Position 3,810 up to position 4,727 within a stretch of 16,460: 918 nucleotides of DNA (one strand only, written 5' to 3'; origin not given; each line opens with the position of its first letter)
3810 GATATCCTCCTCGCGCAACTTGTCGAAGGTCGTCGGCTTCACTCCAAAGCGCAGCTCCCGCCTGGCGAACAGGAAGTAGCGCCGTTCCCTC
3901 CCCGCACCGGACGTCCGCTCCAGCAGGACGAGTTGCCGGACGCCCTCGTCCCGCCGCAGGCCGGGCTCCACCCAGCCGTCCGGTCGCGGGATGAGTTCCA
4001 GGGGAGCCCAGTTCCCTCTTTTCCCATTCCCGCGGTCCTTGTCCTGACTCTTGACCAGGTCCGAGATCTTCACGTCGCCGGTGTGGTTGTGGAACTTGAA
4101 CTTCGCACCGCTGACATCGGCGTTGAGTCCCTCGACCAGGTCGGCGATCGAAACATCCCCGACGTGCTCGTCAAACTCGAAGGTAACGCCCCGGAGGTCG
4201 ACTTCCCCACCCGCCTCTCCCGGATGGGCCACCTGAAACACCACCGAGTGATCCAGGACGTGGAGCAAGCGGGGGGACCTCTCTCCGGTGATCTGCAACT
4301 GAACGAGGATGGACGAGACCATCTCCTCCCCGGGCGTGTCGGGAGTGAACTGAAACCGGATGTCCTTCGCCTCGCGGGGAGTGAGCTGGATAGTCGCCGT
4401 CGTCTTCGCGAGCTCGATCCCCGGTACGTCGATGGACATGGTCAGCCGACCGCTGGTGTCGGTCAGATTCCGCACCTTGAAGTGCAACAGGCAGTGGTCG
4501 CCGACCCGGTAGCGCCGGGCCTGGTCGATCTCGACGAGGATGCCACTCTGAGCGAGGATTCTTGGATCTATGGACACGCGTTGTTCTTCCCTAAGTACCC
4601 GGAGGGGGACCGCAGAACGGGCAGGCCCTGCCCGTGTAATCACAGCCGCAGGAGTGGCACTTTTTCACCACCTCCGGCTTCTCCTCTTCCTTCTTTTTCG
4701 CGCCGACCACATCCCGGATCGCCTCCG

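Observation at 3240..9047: Sigma54-driven four-gene envelope module (lipoprotein, bitopic coiled-coil membrane protein, Zn-ribbon flotillin/SPFH protein, tandem-FHA protein) flanked by its likely two-component activator and by two Ser/Thr kinases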

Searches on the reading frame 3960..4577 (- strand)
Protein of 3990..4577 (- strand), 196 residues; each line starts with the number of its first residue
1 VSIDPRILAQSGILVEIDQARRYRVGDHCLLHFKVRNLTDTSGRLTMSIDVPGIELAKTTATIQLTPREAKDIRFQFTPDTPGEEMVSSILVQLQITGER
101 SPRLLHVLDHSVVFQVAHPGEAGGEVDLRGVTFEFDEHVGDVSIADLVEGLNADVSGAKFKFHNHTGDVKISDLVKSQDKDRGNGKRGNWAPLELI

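Call 90: search_protein_families(library=pfam, proteins=[window:3990-4577:-], max_evalue=10)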
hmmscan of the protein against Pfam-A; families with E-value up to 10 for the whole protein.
window:3990-4577:- (196 aa): 4 families
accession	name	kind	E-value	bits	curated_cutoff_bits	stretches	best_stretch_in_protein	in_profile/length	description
PF12202.14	OSR1_C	-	0.059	13.9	22.4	1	67-96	16-45/63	Oxidative-stress-responsive kinase 1 C-terminal domain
PF24499.1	Ig_TMEM131L_4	-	0.11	13.4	27.8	1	33-91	64-117/136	TMEM131L fourth Ig-like domain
PF00927.28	Transglut_C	-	0.19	12.3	26.6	1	47-85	41-82/106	Transglutaminase family, C-terminal ig like domain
PF07705.17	CARDB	-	0.2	12.3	22.7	1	20-85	12-77/101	CARDB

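Call 100: predict_structure(alignment_id=A16)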
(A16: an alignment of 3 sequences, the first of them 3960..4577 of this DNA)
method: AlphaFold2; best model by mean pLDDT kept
length: 206 residues; sequences in the alignment: 3
mean_pLDDT: 48.1   pTM: 0.47
mean pLDDT of the five models: 48.1, 41.0, 39.0, 35.5, 31.7
residues with pLDDT >= 90: 0; 70-90: 38; 50-70: 42; < 50: 126
segments of 3 or more residues with pLDDT < 50: 1-11, 83-89, 100-206
pLDDT, mean of each block of 10 residues (from residue 1): 36 58 66 70 73 67 81 74 49 56 39 30 31 40 39 37 37 33 33 27 24
secondary structure, 60 per line:
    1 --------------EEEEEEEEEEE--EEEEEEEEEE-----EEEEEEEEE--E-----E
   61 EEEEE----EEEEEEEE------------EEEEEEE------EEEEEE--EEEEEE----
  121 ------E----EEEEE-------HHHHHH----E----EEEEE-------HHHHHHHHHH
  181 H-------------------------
elements in order: E15-25 E28-37 E43-51 E60-65 E70-77 E90-96 E103-108 E111-116 E132-136 H144-149 E159-163 H171-181
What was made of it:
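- Tried and rejected: The FHA N-terminus model has mean pLDDT 48, with a beta-sandwich at residues 12-116 (call 100).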

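Call 102: fold_search(model_id=the predicted structure, library=pdb)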
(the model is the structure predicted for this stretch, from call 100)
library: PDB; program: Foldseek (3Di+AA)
matches with E <= 10: 1588; with E <= 0.001: 17
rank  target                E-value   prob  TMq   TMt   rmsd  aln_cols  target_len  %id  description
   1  7ljj                  7.5e-05  1.00  0.27  0.11   4.3        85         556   14  Structure of the Exo-alpha-L-galactosidase BpGH29 from Bacteroides plebeius (released 2022-02-09)
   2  7lk7                  8.9e-05  1.00  0.31  0.12   3.3        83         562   13  Structure of the Exo-alpha-L-galactosidase BpGH29 from Bacteroides plebeius in complex with L-galactose (released 2022-02-09)
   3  7lnp_A                1.4e-04  1.00  0.31  0.12   3.4        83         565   13  Structure of the exo-alpha-L-galactosidase BpGH29 (D264N mutant) from Bacteroides plebeius in complex with paranitroph (released 2022-02-09)
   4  7p4l_A                1.8e-04  1.00  0.36  0.17   9.4       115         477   14  Crystal structure of the trimeric ectodomain of archaeal Fusexin1 (Fsx1) (released 2022-07-13)
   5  7p4l_C                2.1e-04  1.00  0.33  0.16   9.4       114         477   16  Crystal structure of the trimeric ectodomain of archaeal Fusexin1 (Fsx1) (released 2022-07-13)
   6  7snk                  2.2e-04  1.00  0.31  0.12   3.4        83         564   13  Structure of Bacple_01702, a GH29 family glycoside hydrolase (released 2022-10-05)
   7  7lnp_D                2.3e-04  1.00  0.31  0.13   3.4        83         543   13  Structure of the exo-alpha-L-galactosidase BpGH29 (D264N mutant) from Bacteroides plebeius in complex with paranitroph (released 2022-02-09)
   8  7p4l_B                2.3e-04  1.00  0.35  0.16   7.7       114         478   15  Crystal structure of the trimeric ectodomain of archaeal Fusexin1 (Fsx1) (released 2022-07-13)
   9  8bl3                  2.9e-04  1.00  0.29  0.38   4.3       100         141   14  De novo single-chain immunoglobulin dimer scIg12 (released 2023-10-04)
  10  7lnp_E                3.9e-04  1.00  0.31  0.12   3.5        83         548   13  Structure of the exo-alpha-L-galactosidase BpGH29 (D264N mutant) from Bacteroides plebeius in complex with paranitroph (released 2022-02-09)
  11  7skp_B                4.9e-04  1.00  0.24  0.51   4.5        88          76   16  De novo synthetic protein DIG14 (tetragonal space group) (released 2022-10-12)
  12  5z87_B                5.8e-04  1.00  0.28  0.09   7.4       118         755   13  Structural of a novel b-glucosidase EmGH1 at 2.3 angstrom from Erythrobacter marinus (released 2019-02-06)
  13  9qpq_H                6.1e-04  1.00  0.33  0.28   4.8       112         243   12  The structure of the COPI leaf bound to GOLPH3 (released 2025-10-22)
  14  5x7g                  6.4e-04  1.00  0.28  0.10  12.5       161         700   14  Crystal Structure of Paenibacillus sp. 598K cycloisomaltooligosaccharide glucanotransferase (released 2017-04-26)
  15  5wab_C                7.6e-04  1.00  0.28  0.10   6.6       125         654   17  Crystal Structure of Bifidobacterium adolescentis GH3 beta-glucosidase (released 2018-04-04)
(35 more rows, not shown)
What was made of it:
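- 3126..4577 (-): gene 4: Ig-like N-terminal domain plus tandem FHA protein, interrupted by an in-frame TGA at 3240-3242; the annotated product is 445 aa and the intact orthologues are 483-484 aa. The N-terminal beta-sandwich is modelled at low confidence (calls 100, 102).
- Tried and rejected: Its Foldseek hits are generic Ig-like domains with TM-scores of 0.25-0.38 (call 102).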
